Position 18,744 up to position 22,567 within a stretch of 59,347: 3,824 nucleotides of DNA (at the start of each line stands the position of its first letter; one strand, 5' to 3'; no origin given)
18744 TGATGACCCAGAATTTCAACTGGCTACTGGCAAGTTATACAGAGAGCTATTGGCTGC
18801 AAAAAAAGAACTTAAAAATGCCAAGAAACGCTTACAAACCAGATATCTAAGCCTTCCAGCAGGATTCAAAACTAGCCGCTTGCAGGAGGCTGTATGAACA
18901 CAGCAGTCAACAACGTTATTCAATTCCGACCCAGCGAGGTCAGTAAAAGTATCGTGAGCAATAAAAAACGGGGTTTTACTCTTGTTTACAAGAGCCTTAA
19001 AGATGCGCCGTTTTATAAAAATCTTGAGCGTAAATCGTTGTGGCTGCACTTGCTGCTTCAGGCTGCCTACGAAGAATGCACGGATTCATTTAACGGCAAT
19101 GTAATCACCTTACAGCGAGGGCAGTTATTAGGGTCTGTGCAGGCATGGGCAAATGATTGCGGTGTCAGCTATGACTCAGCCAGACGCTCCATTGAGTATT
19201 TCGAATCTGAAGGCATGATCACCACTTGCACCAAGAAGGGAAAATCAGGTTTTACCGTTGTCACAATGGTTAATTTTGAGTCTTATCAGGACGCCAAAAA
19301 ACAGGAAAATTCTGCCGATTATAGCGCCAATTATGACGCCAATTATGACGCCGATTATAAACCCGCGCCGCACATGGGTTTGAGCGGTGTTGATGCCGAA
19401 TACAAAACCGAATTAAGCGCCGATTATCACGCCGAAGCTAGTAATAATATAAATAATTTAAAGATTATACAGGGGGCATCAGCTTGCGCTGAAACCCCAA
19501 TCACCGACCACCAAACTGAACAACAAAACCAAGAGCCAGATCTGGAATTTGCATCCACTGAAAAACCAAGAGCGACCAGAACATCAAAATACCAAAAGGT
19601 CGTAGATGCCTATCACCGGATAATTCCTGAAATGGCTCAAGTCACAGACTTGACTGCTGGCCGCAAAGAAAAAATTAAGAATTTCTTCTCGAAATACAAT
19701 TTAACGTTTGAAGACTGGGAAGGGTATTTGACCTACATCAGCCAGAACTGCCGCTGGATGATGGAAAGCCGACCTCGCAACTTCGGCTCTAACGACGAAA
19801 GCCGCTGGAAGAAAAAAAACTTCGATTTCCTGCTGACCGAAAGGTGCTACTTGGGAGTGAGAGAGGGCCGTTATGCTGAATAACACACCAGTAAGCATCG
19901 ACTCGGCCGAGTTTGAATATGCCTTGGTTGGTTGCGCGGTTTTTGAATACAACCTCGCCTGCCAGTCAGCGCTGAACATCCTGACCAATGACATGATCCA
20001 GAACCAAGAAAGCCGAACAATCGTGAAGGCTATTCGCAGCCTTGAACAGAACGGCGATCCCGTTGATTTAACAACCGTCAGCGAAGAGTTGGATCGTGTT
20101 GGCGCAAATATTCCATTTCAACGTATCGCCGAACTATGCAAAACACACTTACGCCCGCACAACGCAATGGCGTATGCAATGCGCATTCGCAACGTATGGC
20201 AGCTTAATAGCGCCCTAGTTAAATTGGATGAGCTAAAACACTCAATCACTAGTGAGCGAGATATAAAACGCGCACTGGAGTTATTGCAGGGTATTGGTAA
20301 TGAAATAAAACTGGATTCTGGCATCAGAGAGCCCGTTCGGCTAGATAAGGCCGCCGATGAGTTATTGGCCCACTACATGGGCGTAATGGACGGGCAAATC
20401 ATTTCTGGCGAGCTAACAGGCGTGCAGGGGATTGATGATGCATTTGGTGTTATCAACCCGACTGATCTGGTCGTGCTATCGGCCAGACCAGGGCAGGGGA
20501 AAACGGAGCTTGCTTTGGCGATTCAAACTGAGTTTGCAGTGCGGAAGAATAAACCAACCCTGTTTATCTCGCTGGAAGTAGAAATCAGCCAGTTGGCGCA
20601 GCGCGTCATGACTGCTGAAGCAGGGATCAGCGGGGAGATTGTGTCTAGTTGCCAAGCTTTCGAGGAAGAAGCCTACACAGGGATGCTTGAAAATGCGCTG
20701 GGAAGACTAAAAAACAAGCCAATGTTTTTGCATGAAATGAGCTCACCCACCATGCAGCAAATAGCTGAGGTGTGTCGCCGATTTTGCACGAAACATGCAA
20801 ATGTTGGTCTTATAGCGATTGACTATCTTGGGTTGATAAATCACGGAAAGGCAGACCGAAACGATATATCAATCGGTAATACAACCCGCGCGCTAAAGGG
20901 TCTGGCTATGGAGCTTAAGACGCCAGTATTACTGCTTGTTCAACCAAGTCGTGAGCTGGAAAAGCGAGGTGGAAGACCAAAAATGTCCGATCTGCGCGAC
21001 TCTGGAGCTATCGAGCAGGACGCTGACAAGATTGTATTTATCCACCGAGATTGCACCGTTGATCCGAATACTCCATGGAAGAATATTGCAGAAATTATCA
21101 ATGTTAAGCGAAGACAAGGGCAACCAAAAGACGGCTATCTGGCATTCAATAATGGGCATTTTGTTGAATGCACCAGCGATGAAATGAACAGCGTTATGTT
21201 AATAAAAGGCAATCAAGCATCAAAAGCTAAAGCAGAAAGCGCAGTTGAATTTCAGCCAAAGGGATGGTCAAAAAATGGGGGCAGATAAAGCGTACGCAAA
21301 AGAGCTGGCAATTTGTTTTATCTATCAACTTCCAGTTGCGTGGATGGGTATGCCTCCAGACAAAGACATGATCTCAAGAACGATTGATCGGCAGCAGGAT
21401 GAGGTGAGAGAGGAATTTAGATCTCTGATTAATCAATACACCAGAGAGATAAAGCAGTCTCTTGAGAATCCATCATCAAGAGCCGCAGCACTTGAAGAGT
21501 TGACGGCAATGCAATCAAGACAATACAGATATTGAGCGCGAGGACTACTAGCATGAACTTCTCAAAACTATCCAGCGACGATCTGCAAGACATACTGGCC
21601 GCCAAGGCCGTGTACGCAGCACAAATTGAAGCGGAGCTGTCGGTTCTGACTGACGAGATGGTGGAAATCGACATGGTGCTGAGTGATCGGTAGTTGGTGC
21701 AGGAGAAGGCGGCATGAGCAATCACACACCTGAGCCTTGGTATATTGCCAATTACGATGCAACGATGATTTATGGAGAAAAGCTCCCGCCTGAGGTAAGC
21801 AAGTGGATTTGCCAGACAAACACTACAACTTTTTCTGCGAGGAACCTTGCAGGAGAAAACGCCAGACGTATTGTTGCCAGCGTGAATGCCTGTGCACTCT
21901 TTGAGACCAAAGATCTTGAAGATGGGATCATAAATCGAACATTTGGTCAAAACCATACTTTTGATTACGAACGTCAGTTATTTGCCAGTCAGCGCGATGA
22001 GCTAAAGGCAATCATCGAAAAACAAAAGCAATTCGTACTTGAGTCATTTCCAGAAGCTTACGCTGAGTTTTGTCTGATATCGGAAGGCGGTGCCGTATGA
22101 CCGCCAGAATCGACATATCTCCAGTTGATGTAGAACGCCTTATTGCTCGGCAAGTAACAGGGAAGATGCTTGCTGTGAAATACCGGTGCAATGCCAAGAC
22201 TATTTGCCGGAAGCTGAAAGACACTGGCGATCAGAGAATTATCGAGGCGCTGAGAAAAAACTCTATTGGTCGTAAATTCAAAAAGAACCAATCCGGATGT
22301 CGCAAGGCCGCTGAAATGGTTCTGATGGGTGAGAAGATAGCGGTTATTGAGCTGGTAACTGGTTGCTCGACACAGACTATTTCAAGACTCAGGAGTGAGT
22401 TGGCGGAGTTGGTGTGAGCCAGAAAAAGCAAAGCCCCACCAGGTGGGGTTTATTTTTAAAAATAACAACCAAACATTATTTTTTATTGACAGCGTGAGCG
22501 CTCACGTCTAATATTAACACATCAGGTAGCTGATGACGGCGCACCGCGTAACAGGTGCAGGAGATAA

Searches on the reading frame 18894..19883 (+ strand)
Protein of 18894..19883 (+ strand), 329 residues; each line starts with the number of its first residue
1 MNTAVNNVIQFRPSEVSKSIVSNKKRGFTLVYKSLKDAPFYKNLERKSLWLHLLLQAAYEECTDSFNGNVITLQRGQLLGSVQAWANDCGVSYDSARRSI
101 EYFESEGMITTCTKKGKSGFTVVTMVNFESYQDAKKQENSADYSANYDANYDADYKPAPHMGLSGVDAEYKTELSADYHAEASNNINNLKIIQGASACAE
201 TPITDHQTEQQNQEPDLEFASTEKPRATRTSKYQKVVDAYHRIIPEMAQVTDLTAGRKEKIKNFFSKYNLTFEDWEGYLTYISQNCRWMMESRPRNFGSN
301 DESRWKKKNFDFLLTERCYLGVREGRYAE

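Call 71: search_protein_families(library=phrogs, proteins=[window:18894-19883:+], max_evalue=0.00001)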
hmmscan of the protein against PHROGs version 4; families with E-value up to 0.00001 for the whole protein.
window:18894-19883:+ (329 aa): 8 families
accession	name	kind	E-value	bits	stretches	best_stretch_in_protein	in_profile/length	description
phrog_345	-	DNA, RNA and nucleotide metabolism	1.4e-40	140.9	1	6-328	4-290/297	replication initiation O-like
phrog_24933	-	unknown function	1.7e-27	96.8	1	230-327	20-124/127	-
phrog_27581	-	unknown function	5.5e-21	76.3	1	20-161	20-165/216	-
phrog_2514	-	DNA, RNA and nucleotide metabolism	7.3e-20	72.4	1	25-215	2-163/270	DnaD-like helicase loader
phrog_186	-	DNA, RNA and nucleotide metabolism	7.2e-11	43.3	1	18-187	12-153/308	DnaD-like helicase loader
phrog_10469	-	DNA, RNA and nucleotide metabolism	8.2e-09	36.2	1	48-283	36-238/305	DnaD-like helicase loader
phrog_7498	-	DNA, RNA and nucleotide metabolism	4.5e-07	30.3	1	24-210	3-177/296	DnaD-like helicase loader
phrog_5810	-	DNA, RNA and nucleotide metabolism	1.7e-06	28.8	1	151-327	109-266/268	replication initiation protein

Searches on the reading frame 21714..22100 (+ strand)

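Call 11: search_protein_families(library=pfam, proteins=[window:21714-22100:+], max_evalue=0.1)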
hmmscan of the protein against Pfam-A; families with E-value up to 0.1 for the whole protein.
window:21714-22100:+ (128 aa): 1 family
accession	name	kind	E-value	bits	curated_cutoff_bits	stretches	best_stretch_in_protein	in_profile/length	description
PF08499.17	PDEase_I_N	-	0.085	13.2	27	0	19-59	12-55/61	3'5'-cyclic nucleotide phosphodiesterase N-terminal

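Call 12: search_protein_families(library=phrogs, proteins=[window:21714-22100:+], max_evalue=0.01)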
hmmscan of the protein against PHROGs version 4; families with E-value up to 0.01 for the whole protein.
window:21714-22100:+ (128 aa): 0 families

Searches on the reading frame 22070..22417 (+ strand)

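Call 11: search_protein_families(library=pfam, proteins=[window:22070-22417:+], max_evalue=0.1)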
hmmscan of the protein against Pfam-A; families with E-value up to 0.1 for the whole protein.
window:22070-22417:+ (115 aa): 1 family
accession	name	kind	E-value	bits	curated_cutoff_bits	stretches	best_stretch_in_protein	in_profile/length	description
PF13551.12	HTH_29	-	0.059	13.9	28.1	0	80-110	4-35/64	Winged helix-turn helix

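Call 12: search_protein_families(library=phrogs, proteins=[window:22070-22417:+], max_evalue=0.01)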
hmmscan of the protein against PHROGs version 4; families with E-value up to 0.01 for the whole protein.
window:22070-22417:+ (115 aa): 0 families
